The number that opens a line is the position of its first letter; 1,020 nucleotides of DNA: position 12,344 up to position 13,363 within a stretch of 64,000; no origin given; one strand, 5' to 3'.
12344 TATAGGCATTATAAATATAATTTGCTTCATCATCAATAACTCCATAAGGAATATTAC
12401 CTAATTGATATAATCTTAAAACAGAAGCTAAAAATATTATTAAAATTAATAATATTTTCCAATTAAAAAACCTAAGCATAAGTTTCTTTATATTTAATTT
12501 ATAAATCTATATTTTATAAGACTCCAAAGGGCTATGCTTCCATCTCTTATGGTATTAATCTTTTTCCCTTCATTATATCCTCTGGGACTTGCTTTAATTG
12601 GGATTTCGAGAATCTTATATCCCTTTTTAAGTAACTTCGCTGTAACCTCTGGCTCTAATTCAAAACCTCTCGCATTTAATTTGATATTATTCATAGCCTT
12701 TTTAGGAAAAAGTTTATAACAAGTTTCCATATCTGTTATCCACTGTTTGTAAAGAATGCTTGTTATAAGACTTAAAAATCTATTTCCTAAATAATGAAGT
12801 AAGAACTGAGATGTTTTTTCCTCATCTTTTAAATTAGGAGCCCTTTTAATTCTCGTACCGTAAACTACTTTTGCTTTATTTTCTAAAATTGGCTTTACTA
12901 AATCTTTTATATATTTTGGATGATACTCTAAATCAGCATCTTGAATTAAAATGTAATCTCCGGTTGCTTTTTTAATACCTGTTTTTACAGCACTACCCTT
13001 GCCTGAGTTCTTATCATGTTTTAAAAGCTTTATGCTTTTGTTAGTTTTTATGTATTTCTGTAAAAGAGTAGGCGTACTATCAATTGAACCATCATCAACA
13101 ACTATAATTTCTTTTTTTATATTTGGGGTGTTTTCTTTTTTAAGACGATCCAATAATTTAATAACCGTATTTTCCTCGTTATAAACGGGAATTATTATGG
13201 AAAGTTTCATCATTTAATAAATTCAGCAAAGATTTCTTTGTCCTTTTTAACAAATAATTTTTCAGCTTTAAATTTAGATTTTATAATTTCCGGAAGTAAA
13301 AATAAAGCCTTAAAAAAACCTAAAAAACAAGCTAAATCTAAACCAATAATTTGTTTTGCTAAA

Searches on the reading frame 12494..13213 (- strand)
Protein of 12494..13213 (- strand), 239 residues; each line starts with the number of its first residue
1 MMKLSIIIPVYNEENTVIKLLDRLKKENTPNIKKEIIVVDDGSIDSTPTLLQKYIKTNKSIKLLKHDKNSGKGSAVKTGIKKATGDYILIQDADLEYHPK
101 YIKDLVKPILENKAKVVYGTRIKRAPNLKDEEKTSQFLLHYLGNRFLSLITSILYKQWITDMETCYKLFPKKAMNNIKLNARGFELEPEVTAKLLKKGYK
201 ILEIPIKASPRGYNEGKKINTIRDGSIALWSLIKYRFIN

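Call 17: search_protein_families(library=pfam, proteins=[window:12494-13213:-], max_evalue=0.0001)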
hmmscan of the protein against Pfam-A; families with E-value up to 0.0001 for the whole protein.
window:12494-13213:- (239 aa): 3 families
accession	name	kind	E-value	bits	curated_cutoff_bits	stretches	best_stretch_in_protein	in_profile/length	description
PF00535.33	Glycos_transf_2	-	4e-39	134.7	23.3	1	5-174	1-164/168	Glycosyl transferase family 2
PF10111.15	Glyco_tranf_2_2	-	1.1e-08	35.4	27.3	1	5-102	1-99/276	Glycosyltransferase like family 2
PF13641.12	Glyco_tranf_2_3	-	4.3e-05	24.1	27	1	4-118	3-120/230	Glycosyltransferase like family 2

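Call 54: search_solved_structures(query=window:12494-13213:-, max_evalue=0.00001, show_alignments=1)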
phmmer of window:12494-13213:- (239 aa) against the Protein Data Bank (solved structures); distinct sequences matched with E-value up to 0.00001: 34.
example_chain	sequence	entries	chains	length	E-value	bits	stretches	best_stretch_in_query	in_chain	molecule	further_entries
5mlz_A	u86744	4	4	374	2.8e-18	69.5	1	2-222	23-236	Dolichol monophosphate mannose synthase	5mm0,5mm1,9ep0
5eke_A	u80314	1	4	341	1.1e-15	61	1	2-136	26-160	Uncharacterized glycosyltransferase sll0501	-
5ekp_C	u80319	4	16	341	1.1e-15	61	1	2-136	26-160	Uncharacterized glycosyltransferase sll0501 | Glycosyltransferase sll0501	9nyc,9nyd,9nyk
9nye_A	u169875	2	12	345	1.2e-15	61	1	2-136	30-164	Glycosyltransferase sll0501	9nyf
5tze_C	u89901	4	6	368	8.2e-14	54.9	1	2-116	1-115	Glycosyl transferase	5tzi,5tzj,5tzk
5tz8_A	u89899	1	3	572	1.2e-13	54.4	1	2-116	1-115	Glycosyl transferase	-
6yv7_B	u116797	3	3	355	5e-13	52.4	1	3-97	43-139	Glycosyl transferase, family 2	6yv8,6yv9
6yv7_A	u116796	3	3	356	5e-13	52.4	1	3-97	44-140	Glycosyl transferase, family 2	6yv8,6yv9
5hea_A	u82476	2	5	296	6.1e-13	52.1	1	4-116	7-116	Putative glycosyltransferase (GalT1)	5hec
2z87_A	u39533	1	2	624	1.2e-12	51.1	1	4-101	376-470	Chondroitin synthase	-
2z86_A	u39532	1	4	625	1.2e-12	51.1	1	4-101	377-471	Chondroitin synthase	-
9hwj_A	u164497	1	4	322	5e-12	49.1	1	2-110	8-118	Undecaprenyl-phosphate 4-deoxy-4-formamido-L-arabinose transferase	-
9bhc_C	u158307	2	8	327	4.4e-11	46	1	2-111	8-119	Undecaprenyl-phosphate 4-deoxy-4-formamido-L-arabinose transferase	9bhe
8vxh_A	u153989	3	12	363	5.6e-11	45.7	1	2-111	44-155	Undecaprenyl-phosphate 4-deoxy-4-formamido-L-arabinose transferase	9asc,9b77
6p61_A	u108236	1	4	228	2.9e-10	43.3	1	4-107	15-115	Glycosyltransferase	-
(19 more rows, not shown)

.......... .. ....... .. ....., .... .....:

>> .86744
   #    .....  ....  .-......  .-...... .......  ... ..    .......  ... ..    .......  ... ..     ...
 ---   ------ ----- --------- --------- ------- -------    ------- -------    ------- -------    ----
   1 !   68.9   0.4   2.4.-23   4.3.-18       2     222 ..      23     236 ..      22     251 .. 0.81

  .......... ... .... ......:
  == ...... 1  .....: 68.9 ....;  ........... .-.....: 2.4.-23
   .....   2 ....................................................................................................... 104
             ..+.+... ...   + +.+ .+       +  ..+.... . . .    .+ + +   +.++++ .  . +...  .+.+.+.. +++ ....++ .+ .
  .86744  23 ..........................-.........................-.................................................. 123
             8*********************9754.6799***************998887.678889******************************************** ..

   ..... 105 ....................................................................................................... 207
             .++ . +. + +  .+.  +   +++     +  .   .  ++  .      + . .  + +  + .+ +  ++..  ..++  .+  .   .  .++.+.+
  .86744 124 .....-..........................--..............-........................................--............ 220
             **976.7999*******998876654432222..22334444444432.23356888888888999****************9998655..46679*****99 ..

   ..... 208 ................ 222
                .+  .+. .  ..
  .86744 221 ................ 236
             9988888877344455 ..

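Call 55: search_protein_families(library=ncbifam, proteins=[window:12494-13213:-], max_evalue=1e-8)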
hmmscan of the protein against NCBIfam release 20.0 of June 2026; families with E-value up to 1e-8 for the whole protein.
window:12494-13213:- (239 aa): 18 families
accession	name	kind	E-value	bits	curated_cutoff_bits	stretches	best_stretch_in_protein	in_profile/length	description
TIGR04182.1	glyco_TIGR04182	equivalog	5.5e-34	117.9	325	1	4-234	2-216/293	S-layer glycoprotein N-glycosyltransferase AglJ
NF047588.1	GlcsyltransPgfSStrep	equivalog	1.3e-22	80.5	500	1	2-177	1-167/308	glycosyltransferase PgfS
NF041875.1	EPS_EpsD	equivalog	4.5e-19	69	370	1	4-127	1-121/325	exopolysaccharide biosynthesis glycosyltransferase EpsD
NF007482.0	PRK10073.1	equivalog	7.3e-19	67.9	423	1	2-115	6-116/334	glycosyltransferase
TIGR03937.1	PgaC_IcaA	equivalog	1.4e-18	67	422.3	1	3-113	46-154/407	poly-beta-1,6-N-acetyl-D-glucosamine synthase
NF007986.1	PRK10714.1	equivalog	1.4e-17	63.7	529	1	2-124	6-129/316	undecaprenyl-phosphate 4-deoxy-4-formamido-L-arabinose transferase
TIGR04283.1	glyco_like_mftF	equivalog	9.1e-16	58.1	182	1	4-118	1-107/221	TIGR04283 family arsenosugar biosynthesis glycosyltransferase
NF010496.0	PRK13915.1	equivalog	2e-15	56.6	262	1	2-114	31-147/307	glucosyl-3-phosphoglycerate synthase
TIGR03965.1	mycofact_glyco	equivalog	3.4e-15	55.9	280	1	4-117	76-187/467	mycofactocin biosynthesis glycosyltransferase MftF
NF058614.1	PPMAGASynPpgS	equivalog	7.4e-15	55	370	1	6-218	4-206/226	polyprenyl-phospho-N-acetylgalactosaminyl synthase PpgS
NF038302.1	EPS_HpsE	equivalog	8.5e-15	54.5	300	1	2-125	1-127/307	hormogonium polysaccharide biosynthesis glycosyltransferase HpsE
TIGR03111.1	glyc2_xrt_Gpos1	hypoth_equivalog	4.2e-13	48.9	363.95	1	3-117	50-164/439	TIGR03111 family XrtG-associated glycosyltransferase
NF047683.1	TeichurnBiosyTuaG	equivalog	5.1e-13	49.2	400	1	3-107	7-109/252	teichuronic acid biosynthesis protein TuaG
NF041391.1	DPhHxTase_Halo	equivalog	1.8e-12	46.7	375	1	10-211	3-186/213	dolichyl-phosphate hexose transferase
NF053739.1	GlytfEpsEBac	equivalog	2.8e-10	39.6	450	1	3-107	2-105/265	glycosyltransferase EpsE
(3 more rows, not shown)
